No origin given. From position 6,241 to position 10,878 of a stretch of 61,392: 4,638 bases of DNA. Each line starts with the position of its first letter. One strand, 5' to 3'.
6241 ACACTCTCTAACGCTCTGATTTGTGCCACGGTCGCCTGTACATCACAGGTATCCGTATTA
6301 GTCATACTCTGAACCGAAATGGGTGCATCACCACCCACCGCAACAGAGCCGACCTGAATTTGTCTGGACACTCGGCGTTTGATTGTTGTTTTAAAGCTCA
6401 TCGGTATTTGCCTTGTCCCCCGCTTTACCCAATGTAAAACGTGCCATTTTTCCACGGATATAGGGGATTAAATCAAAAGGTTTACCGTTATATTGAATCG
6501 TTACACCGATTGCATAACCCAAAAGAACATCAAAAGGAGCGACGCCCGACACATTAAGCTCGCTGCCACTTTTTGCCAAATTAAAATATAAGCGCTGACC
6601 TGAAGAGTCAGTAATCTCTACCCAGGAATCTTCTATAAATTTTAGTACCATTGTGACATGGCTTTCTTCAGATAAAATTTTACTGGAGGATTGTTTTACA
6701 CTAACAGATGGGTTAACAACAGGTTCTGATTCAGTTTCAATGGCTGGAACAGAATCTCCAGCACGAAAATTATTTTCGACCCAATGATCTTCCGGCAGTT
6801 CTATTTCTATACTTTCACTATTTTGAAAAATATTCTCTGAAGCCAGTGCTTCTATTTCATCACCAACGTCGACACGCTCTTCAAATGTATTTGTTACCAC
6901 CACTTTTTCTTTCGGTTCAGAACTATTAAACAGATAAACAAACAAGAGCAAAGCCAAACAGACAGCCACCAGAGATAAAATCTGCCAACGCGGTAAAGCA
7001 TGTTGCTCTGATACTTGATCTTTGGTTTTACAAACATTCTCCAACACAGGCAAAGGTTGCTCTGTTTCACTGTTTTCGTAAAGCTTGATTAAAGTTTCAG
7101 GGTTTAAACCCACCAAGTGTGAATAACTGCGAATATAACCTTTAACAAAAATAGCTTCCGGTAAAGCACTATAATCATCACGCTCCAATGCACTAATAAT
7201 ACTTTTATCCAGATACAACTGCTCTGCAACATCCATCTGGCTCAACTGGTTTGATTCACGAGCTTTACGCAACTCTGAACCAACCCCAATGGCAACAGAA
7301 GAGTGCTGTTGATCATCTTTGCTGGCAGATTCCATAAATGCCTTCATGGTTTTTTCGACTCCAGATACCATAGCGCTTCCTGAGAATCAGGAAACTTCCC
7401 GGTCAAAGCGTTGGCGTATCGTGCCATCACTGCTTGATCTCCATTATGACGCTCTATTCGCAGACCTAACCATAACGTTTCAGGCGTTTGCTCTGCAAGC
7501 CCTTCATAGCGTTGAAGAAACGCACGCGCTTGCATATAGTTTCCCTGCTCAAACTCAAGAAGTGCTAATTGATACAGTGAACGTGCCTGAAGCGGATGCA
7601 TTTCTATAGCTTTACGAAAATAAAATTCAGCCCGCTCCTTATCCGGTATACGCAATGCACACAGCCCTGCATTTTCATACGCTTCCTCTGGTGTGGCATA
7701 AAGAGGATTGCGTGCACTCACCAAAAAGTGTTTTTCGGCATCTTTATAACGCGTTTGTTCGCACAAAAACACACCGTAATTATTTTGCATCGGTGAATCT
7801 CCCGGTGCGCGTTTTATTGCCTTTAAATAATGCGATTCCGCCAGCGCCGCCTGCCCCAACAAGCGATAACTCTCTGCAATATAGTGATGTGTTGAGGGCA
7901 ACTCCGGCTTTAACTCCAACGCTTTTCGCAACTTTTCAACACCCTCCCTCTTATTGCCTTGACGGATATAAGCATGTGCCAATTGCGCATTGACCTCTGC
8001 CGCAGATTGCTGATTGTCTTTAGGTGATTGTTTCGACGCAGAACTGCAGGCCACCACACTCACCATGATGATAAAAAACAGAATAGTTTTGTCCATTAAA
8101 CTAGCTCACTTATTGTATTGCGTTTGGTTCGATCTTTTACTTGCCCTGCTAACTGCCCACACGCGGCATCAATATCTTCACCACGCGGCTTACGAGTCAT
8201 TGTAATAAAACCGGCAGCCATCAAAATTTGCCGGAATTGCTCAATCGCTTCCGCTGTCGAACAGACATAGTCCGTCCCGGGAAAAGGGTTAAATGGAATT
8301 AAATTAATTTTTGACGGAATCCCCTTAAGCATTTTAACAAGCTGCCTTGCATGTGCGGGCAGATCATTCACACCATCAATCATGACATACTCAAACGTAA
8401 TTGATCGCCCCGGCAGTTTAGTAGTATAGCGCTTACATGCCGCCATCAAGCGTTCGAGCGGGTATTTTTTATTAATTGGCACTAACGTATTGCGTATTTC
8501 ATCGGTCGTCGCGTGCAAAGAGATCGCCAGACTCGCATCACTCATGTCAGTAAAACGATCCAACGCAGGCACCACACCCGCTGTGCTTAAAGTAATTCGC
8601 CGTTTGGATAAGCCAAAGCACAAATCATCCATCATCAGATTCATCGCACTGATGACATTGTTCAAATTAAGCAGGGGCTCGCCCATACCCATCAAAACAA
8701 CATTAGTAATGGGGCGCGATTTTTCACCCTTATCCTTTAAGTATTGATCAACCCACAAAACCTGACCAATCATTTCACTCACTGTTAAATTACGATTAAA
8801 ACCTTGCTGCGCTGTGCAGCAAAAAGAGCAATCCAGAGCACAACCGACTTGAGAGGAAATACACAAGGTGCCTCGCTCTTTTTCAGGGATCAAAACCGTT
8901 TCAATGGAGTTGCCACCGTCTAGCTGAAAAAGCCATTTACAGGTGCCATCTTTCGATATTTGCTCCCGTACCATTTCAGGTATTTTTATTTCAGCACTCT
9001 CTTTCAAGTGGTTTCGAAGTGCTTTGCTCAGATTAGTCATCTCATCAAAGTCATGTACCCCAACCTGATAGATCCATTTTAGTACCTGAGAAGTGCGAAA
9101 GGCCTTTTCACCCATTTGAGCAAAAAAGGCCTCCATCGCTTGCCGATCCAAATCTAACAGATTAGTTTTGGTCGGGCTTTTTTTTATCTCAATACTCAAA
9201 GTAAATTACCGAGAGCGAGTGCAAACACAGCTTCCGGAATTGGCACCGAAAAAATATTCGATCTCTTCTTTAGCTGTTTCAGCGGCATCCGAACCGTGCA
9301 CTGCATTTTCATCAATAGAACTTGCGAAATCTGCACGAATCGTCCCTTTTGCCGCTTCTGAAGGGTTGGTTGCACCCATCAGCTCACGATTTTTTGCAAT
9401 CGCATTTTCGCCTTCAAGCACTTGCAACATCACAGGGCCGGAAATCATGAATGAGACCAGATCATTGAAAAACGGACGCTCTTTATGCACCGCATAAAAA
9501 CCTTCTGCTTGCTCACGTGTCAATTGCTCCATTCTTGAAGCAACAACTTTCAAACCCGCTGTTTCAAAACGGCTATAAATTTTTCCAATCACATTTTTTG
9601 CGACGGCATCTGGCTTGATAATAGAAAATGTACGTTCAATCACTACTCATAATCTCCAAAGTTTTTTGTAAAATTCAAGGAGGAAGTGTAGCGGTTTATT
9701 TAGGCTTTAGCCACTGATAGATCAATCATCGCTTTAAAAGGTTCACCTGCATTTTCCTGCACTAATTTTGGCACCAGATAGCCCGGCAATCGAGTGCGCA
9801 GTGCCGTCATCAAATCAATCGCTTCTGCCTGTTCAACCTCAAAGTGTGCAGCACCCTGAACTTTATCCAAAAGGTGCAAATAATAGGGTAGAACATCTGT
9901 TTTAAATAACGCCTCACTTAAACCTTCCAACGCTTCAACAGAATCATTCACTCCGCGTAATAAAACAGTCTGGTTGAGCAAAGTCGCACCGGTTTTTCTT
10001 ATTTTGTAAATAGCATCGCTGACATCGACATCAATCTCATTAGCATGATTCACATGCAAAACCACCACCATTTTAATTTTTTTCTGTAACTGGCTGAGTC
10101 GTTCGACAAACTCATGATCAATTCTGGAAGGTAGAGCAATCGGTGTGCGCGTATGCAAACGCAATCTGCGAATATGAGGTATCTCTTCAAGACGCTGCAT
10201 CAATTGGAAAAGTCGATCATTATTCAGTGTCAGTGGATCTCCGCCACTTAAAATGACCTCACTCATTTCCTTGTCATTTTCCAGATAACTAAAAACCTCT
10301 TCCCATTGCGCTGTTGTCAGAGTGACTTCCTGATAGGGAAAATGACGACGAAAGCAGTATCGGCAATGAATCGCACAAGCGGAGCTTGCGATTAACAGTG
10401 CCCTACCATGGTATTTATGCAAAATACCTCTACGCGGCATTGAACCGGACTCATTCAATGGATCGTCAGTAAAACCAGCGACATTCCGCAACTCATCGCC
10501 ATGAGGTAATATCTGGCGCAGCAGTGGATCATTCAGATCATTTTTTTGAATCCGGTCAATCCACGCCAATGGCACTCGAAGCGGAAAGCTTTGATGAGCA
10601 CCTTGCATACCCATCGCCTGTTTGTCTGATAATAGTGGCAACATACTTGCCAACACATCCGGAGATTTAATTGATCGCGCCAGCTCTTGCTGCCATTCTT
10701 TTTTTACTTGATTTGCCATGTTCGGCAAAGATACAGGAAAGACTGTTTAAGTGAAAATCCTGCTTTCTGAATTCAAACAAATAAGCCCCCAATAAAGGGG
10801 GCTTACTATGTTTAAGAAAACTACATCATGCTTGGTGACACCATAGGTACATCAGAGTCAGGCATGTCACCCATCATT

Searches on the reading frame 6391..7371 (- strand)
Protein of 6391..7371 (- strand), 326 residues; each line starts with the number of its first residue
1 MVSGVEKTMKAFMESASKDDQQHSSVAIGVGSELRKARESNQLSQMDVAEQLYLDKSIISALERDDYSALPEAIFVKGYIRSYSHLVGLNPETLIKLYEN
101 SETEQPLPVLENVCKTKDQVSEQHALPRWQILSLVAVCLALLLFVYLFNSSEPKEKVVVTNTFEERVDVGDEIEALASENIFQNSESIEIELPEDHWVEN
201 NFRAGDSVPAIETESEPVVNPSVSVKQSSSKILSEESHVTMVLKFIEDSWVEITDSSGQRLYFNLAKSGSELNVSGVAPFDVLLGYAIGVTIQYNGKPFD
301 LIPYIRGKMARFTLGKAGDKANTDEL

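Call 62: search_protein_families(library=pfam, proteins=[window:6391-7371:-], max_evalue=0.00001)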
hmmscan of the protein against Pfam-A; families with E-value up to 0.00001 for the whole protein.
window:6391-7371:- (326 aa): 3 families
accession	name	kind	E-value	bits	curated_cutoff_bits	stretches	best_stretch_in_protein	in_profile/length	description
PF13464.11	RodZ_C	-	2.9e-24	85.2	23.9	1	242-313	1-72/72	RodZ C-terminal domain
PF13413.12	HTH_25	-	2.5e-20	72.5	24.6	1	34-93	2-61/62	Helix-turn-helix domain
PF12844.13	HTH_19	-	1.2e-09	38.4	30.2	1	31-98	1-62/64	Helix-turn-helix domain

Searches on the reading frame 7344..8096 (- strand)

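Call 62: search_protein_families(library=pfam, proteins=[window:7344-8096:-], max_evalue=0.00001)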
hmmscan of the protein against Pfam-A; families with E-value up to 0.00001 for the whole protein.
window:7344-8096:- (250 aa): 11 families
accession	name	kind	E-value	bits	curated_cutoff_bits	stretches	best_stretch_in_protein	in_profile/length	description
PF13431.12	TPR_17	-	9.2e-17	60.3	24.4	1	159-192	1-34/34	Tetratricopeptide repeat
PF13181.12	TPR_8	-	5.9e-15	54.5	25.7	0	33-65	1-33/34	Tetratricopeptide repeat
PF07719.23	TPR_2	-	7.7e-15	54.2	27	0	33-65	1-33/34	Tetratricopeptide repeat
PF13424.12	TPR_12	-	1.2e-13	51.4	30.1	0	33-95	3-66/77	Tetratricopeptide repeat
PF13432.12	TPR_16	-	3.1e-12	47.1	32.7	0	154-201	14-61/65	Tetratricopeptide repeat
PF13428.12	TPR_14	-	3.9e-12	46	23.5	0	35-74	3-42/44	Tetratricopeptide repeat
PF00515.34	TPR_1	-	1.2e-11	44.3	27.8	0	37-65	5-33/34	Tetratricopeptide repeat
PF14559.12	TPR_19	-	8.4e-10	39.3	25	0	155-199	9-53/68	Tetratricopeptide repeat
PF13174.12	TPR_6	-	4.3e-09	36.9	26.3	0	173-197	2-26/33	Tetratricopeptide repeat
PF12895.13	ANAPC3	-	1.2e-07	32.3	27.2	0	155-207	7-58/82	Anaphase-promoting complex, cyclosome, subunit 3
PF24575.1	TPR_Slam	-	7.5e-06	26.8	35.2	0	77-124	57-104/104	Surface lipoprotein assembly modifier, N-terminal TPR repeats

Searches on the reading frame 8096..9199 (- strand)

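Call 62: search_protein_families(library=pfam, proteins=[window:8096-9199:-], max_evalue=0.00001)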
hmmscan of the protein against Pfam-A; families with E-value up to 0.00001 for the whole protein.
window:8096-9199:- (367 aa): 2 families
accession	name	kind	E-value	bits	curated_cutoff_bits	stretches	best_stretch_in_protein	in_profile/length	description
PF21016.3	RlmN_N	-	1.2e-29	102.2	24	1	12-71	1-60/60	Ribosomal RNA large subunit methyltransferase N-terminal domain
PF04055.27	Radical_SAM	-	1.1e-16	61.9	29.5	1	115-279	2-156/166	Radical SAM superfamily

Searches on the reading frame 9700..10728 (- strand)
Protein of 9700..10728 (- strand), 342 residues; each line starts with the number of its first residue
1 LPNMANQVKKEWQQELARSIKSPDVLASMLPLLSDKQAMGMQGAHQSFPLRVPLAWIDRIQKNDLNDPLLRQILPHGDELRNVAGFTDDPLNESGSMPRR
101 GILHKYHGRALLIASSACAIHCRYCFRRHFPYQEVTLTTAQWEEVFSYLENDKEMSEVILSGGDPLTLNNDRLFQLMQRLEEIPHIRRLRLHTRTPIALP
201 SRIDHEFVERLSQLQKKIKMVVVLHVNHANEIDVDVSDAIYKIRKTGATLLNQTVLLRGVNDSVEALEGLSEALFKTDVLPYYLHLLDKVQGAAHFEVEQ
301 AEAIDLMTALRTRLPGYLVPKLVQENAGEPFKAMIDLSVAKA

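Call 62: search_protein_families(library=pfam, proteins=[window:9700-10728:-], max_evalue=0.00001)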
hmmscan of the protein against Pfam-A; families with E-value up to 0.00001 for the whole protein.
window:9700-10728:- (342 aa): 2 families
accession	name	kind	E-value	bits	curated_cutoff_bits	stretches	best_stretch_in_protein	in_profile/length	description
PF04055.27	Radical_SAM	-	8.5e-09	36.2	29.5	1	115-232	4-115/166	Radical SAM superfamily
PF13353.11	Fer4_12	-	1e-07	32.8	22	1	113-182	10-79/137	4Fe-4S single cluster domain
